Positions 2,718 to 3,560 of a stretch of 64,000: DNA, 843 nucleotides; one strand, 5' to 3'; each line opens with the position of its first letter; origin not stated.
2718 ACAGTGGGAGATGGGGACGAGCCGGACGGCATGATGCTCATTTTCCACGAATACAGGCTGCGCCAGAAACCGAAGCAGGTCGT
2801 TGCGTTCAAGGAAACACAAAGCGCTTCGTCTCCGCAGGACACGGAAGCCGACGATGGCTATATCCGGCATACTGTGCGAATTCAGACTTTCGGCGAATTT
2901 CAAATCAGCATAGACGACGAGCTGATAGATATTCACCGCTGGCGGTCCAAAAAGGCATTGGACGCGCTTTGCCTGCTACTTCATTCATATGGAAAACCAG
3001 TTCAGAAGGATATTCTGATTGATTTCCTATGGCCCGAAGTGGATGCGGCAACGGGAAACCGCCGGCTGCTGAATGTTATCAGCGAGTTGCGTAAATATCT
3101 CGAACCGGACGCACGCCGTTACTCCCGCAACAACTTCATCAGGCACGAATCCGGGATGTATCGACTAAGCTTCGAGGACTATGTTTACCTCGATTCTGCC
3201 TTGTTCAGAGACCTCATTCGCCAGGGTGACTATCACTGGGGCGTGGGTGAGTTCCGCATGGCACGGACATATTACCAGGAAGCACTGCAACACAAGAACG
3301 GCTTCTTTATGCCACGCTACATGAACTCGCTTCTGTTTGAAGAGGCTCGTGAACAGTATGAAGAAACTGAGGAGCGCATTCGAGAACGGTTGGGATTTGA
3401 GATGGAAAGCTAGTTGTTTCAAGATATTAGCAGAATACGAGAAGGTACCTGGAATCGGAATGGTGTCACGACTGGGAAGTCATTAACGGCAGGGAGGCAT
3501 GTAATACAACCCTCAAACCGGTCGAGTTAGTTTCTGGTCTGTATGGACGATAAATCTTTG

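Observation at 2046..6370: Tandem paralogous pseudo-receiver/PAS/SARP-type regulators flanking a PAS + HisKA-only protein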

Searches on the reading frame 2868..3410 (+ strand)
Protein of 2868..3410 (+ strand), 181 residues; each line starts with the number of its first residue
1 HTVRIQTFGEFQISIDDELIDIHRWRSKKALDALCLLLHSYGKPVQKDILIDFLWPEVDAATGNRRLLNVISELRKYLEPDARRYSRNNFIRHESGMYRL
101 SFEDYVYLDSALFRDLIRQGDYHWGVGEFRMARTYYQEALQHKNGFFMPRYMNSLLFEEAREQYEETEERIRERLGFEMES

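Call 25: search_solved_structures(query=window:2868-3410:+, max_evalue=10, show_alignments=2)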
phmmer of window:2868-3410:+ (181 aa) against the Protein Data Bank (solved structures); distinct sequences matched with E-value up to 10: 9.
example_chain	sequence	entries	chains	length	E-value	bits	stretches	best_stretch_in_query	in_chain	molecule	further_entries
7q6j_A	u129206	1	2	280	0.22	14.6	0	67-156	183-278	Ganglioside-induced differentiation-associated protein 1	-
8a4j_A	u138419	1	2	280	0.28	14.2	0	67-156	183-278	Ganglioside-induced differentiation-associated protein 1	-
7q6k_A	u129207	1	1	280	0.48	13.5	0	67-156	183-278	Ganglioside-induced differentiation-associated protein 1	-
7aia_AAA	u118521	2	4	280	0.51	13.4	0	67-156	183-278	Ganglioside-induced differentiation-associated protein 1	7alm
8a4k_A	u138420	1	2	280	0.51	13.4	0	67-156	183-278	Ganglioside-induced differentiation-associated protein 1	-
7b2g_A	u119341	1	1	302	0.72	12.9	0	67-156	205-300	Ganglioside-induced differentiation-associated protein 1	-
8exz_A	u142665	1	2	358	0.9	12.6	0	67-157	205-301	Ganglioside-induced differentiation-associated protein 1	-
1qz2_A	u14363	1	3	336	1.3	12.1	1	106-142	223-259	FK506-binding protein 4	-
2fez_A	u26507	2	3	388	1.4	12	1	29-142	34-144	Probable regulatory protein embR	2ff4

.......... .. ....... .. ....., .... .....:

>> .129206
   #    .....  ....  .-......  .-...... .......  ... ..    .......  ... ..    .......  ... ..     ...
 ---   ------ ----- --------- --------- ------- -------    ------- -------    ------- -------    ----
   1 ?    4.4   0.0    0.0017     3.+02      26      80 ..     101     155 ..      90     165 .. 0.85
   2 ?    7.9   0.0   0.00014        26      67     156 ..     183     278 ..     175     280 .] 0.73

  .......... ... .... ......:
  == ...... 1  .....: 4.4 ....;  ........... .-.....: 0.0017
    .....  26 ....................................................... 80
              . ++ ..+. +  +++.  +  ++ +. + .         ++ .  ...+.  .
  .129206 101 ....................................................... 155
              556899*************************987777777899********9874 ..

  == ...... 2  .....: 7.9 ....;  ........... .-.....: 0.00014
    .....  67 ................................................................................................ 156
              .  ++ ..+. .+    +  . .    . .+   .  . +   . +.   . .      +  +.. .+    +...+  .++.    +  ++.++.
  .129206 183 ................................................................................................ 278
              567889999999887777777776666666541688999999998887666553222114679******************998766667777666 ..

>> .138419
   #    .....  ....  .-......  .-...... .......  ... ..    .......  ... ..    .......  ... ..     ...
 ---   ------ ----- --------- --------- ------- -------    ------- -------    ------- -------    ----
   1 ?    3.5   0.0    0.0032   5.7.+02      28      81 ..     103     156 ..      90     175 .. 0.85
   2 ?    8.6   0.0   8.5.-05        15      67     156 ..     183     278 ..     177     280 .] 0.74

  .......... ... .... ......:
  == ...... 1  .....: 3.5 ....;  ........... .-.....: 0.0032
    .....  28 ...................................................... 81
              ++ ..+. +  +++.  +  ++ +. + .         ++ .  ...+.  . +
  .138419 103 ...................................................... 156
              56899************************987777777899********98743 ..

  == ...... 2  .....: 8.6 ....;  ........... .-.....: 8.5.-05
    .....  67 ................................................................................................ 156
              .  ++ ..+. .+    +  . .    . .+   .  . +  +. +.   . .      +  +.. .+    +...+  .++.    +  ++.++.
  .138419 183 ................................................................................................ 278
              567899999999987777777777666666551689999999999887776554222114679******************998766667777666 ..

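Call 33: search_protein_representatives(protein=window:2868-3410:+)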
Query: 181 residues. Proteins with E-value up to 0.001 (for the whole library): 2919; up to 1e-10: 98; up to 1e-30: 7. The best 150 are listed.
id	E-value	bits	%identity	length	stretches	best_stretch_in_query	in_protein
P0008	2.2e-108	376.2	93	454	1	1-180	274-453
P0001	6.5e-67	241.1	61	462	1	3-175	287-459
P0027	9.1e-41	156.0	46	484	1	5-176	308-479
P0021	2.1e-38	148.3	41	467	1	5-175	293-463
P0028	7.0e-36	140.1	43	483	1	5-176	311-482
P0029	1.7e-34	135.5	42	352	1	4-176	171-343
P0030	5.7e-33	130.6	41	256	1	5-177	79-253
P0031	1.8e-17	80.0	37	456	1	3-154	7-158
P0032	2.0e-17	79.9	34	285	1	3-148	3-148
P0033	3.8e-17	79.0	38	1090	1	3-121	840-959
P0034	2.3e-15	73.2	32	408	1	1-143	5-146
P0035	4.7e-15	72.2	34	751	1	3-149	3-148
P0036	5.2e-15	72.0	32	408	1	3-152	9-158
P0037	1.3e-14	70.8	32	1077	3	4-164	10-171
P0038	1.5e-14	70.5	29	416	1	3-167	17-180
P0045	1.2e-13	67.6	29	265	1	3-170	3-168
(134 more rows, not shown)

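Call 37: search_protein_families(library=pfam, alignment_id=A3, max_evalue=0.001)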
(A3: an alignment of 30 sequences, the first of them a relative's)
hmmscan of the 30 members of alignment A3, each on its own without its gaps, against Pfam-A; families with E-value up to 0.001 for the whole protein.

A. member 1, P0027 (484 aa): 5 families
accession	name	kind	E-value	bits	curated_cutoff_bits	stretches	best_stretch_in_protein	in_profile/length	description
PF00072.30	Response_reg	-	1.3e-21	77.3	30.2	1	6-113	1-107/111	Response regulator receiver domain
PF00989.32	PAS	-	1.9e-14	54.1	22.6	1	136-247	3-110/113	PAS fold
PF08448.16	PAS_4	-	2.6e-10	40.9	23.1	1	141-250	2-105/110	PAS fold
PF13426.13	PAS_9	-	5.3e-07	30.3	27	1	145-247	3-98/103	PAS domain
PF00486.34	Trans_reg_C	-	6.6e-05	23.4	26.2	1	330-384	7-60/77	Transcriptional regulatory protein, C terminal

B. families by the number of members that match (of 30 scanned): 39 families (the first 25 are shown)
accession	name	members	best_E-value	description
PF03704.23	BTAD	26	4.3e-27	Bacterial transcriptional activator domain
PF00486.34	Trans_reg_C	26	1.2e-09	Transcriptional regulatory protein, C terminal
PF07719.23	TPR_2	16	1.4e-24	Tetratricopeptide repeat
PF13424.12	TPR_12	15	2.7e-47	Tetratricopeptide repeat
PF00515.34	TPR_1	13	4e-27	Tetratricopeptide repeat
PF13181.12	TPR_8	10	5.4e-24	Tetratricopeptide repeat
PF13428.12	TPR_14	10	5.6e-12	Tetratricopeptide repeat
PF13176.12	TPR_7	9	1.6e-19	Tetratricopeptide repeat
PF13432.12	TPR_16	8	2.9e-11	Tetratricopeptide repeat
PF17874.7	TPR_MalT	6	2.5e-17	MalT-like TPR region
PF13374.12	TPR_10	5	9.9e-31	Tetratricopeptide repeat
PF14559.12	TPR_19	5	3.2e-08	Tetratricopeptide repeat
PF13191.12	AAA_16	4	1.6e-26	AAA ATPase domain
PF13174.12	TPR_6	4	3.1e-07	Tetratricopeptide repeat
PF00072.30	Response_reg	3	1.3e-21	Response regulator receiver domain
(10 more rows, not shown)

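Call 67: search_solved_structures(query=A11, max_evalue=1, show_alignments=2)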
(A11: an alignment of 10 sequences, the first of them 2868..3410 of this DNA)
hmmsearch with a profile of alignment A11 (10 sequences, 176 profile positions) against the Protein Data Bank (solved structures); distinct sequences matched with E-value up to 1: 6.
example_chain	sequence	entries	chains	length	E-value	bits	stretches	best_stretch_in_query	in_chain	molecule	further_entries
2fez_A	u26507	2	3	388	0.076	16.1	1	28-78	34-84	Probable regulatory protein embR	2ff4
8b4c_D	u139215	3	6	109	0.083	16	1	41-82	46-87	Cholera toxin transcriptional activator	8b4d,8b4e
8b4b_W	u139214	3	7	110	0.084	16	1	41-82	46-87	Cholera toxin transcriptional activator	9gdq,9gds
7nmb_A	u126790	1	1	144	0.16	15.1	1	38-82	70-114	Cholera toxin transcriptional activator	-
5ju7_A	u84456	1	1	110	0.55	13.4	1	29-80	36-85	Transcriptional activator CadC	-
2hqn_A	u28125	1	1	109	0.79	12.8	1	7-64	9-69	Putative TRANSCRIPTIONAL REGULATOR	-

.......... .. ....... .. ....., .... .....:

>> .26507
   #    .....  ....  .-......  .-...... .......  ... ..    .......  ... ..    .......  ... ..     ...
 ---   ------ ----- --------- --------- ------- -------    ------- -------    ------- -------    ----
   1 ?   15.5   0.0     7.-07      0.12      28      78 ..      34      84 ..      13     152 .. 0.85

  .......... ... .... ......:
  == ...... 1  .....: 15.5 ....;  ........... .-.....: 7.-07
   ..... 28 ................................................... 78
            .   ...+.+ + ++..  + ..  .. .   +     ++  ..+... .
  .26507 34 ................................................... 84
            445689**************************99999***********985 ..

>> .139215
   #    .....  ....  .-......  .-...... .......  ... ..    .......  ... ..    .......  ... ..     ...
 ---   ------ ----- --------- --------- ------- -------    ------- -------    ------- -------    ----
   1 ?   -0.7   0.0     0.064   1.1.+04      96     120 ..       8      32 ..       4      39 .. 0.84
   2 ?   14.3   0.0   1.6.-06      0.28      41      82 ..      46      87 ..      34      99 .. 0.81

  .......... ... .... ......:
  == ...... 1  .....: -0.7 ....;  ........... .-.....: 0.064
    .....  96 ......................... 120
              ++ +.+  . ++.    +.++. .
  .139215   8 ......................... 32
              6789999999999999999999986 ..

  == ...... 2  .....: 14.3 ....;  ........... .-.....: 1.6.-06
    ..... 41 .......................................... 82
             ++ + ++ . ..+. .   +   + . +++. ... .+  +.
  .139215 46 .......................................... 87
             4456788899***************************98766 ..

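Call 68: search_protein_families(library=pfam, proteins=[P0032, P0045, P0031, P0029, P0030, P0028], max_evalue=0.01)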
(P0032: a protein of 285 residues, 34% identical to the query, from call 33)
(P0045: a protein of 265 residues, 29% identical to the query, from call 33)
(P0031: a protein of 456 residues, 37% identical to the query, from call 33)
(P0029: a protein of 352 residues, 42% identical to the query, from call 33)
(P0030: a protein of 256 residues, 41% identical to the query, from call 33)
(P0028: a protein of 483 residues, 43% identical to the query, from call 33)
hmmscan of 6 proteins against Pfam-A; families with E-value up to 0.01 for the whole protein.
P0032 (285 aa): 16 families
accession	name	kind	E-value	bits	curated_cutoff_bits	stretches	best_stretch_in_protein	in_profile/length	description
PF03704.23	BTAD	-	3.1e-19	70.2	22.1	1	108-233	1-128/146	Bacterial transcriptional activator domain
PF00515.34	TPR_1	-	1.2e-12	47.5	27.8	1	171-201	3-33/34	Tetratricopeptide repeat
PF07719.23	TPR_2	-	3e-11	43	27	1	171-201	3-33/34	Tetratricopeptide repeat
PF13181.12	TPR_8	-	6.4e-09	35.7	25.7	1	171-201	3-33/34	Tetratricopeptide repeat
PF00486.34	Trans_reg_C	-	5.1e-08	33.3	26.2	1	34-100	14-77/77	Transcriptional regulatory protein, C terminal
PF13174.12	TPR_6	-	1e-06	29.4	26.3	1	171-200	2-31/33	Tetratricopeptide repeat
PF13424.12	TPR_12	-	2.5e-06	28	30.1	1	169-211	3-46/77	Tetratricopeptide repeat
PF13176.12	TPR_7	-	7.1e-06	26.1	27.9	1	171-199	1-31/36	Tetratricopeptide repeat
PF13428.12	TPR_14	-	3.4e-05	24.5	23.5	1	171-208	3-40/44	Tetratricopeptide repeat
PF04212.24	MIT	-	5.5e-05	23.6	30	0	116-142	7-33/66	MIT (microtubule interacting and transport) domain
PF12569.14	NatA_aux_su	-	0.0004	19.9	33.3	1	166-227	189-250/515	N-terminal acetyltransferase A, auxiliary subunit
PF12895.13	ANAPC3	-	0.00082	20.1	27.2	1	167-203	21-56/82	Anaphase-promoting complex, cyclosome, subunit 3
PF13414.12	TPR_11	-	0.0012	19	26.8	0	128-142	9-23/42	TPR repeat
PF14559.12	TPR_19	-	0.0025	18.5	25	0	169-201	25-57/68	Tetratricopeptide repeat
PF13374.12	TPR_10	-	0.0082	16.6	27.5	0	169-197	2-30/42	Tetratricopeptide repeat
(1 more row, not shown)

P0045 (265 aa): 11 families
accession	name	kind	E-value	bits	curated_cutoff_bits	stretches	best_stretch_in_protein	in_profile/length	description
PF03704.23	BTAD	-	1.7e-23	84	22.1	1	110-256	1-146/146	Bacterial transcriptional activator domain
PF00486.34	Trans_reg_C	-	3e-09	37.3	26.2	1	29-102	7-77/77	Transcriptional regulatory protein, C terminal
PF07719.23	TPR_2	-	1.5e-06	28.3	27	1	172-202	2-32/34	Tetratricopeptide repeat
PF13424.12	TPR_12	-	4.5e-06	27.2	30.1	1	171-201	45-75/77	Tetratricopeptide repeat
PF13428.12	TPR_14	-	1.5e-05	25.6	23.5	0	172-210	2-40/44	Tetratricopeptide repeat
PF13174.12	TPR_6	-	0.00013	22.9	26.3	0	174-199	3-28/33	Tetratricopeptide repeat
PF13181.12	TPR_8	-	0.00019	21.8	25.7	1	172-202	2-32/34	Tetratricopeptide repeat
PF00515.34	TPR_1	-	0.00033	20.8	27.8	0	179-202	9-32/34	Tetratricopeptide repeat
PF13432.12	TPR_16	-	0.00071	20.4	32.7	0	184-207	10-33/65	Tetratricopeptide repeat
PF13176.12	TPR_7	-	0.00079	19.8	27.9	0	174-205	2-35/36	Tetratricopeptide repeat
PF13374.12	TPR_10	-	0.0088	16.5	27.5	0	122-145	9-32/42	Tetratricopeptide repeat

P0031 (456 aa): 2 families
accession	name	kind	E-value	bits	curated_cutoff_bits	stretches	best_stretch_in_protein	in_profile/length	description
PF03704.23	BTAD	-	5.7e-18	66.1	22.1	1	113-255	1-143/146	Bacterial transcriptional activator domain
PF00486.34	Trans_reg_C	-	7.8e-08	32.7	26.2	1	31-90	7-64/77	Transcriptional regulatory protein, C terminal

P0029 (352 aa): 1 family
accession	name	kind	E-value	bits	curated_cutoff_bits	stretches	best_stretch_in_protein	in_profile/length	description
PF00486.34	Trans_reg_C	-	1.9e-05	25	26.2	1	194-250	7-62/77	Transcriptional regulatory protein, C terminal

P0030 (256 aa): 2 families
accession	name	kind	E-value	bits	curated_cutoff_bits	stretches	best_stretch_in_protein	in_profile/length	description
PF00486.34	Trans_reg_C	-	0.0017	18.8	26.2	1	101-155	7-60/77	Transcriptional regulatory protein, C terminal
PF03704.23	BTAD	-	0.0054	17.5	22.1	0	185-253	2-70/146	Bacterial transcriptional activator domain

P0028 (483 aa): 7 families
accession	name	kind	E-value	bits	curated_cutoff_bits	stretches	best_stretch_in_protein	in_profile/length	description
PF00072.30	Response_reg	-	4.8e-21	75.5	30.2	1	6-117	1-111/111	Response regulator receiver domain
PF13426.13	PAS_9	-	4e-06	27.5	27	1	146-249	3-97/103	PAS domain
PF00989.32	PAS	-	6.9e-05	23.3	22.6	1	137-251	4-111/113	PAS fold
PF00486.34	Trans_reg_C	-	0.00017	22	26.2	1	334-389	8-62/77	Transcriptional regulatory protein, C terminal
PF13188.13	PAS_8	-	0.00052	20.3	21.8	1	136-174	3-43/65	PAS domain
PF01993.23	MTD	-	0.0052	16.6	25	1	9-108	20-115/274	methylene-5,6,7,8-tetrahydromethanopterin dehydrogenase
PF03704.23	BTAD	-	0.007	17.2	22.1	0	414-472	1-59/146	Bacterial transcriptional activator domain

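Call 77: find_encoding_contigs(protein=P0027, flank=9000, max_places=3)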
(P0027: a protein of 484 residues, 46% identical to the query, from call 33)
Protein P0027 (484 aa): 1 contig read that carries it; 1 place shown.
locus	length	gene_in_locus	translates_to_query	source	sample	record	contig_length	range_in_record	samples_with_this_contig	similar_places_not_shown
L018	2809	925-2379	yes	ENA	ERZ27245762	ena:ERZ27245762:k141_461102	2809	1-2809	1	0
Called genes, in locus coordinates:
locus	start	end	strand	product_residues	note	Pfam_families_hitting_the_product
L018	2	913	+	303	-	PF01590:GAF (weak), PF07568:HisKA_2, PF13581:HATPase_c_2 (weak), PF02518:HATPase_c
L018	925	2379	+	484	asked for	PF00072:Response_reg, PF00989:PAS, PF08448:PAS_4, PF13426:PAS_9 (weak)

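Call 78: find_encoding_contigs(protein=P0028, flank=9000, max_places=3)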
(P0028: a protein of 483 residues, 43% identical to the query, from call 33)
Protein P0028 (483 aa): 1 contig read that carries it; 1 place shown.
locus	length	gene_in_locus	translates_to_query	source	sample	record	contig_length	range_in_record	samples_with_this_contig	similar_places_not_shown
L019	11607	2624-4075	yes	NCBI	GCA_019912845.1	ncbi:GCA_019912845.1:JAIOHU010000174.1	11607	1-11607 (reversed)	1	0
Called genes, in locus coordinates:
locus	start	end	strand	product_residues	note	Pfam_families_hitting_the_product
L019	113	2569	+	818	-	PF00072:Response_reg, PF13426:PAS_9 (weak), PF07568:HisKA_2, PF02518:HATPase_c (weak)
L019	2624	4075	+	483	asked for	PF00072:Response_reg, PF13426:PAS_9 (faint)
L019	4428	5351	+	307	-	-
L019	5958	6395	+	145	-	-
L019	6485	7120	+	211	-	-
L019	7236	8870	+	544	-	-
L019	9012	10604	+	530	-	PF00263:Secretin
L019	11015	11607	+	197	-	PF00072:Response_reg, PF00989:PAS (weak), PF13188:PAS_8 (weak)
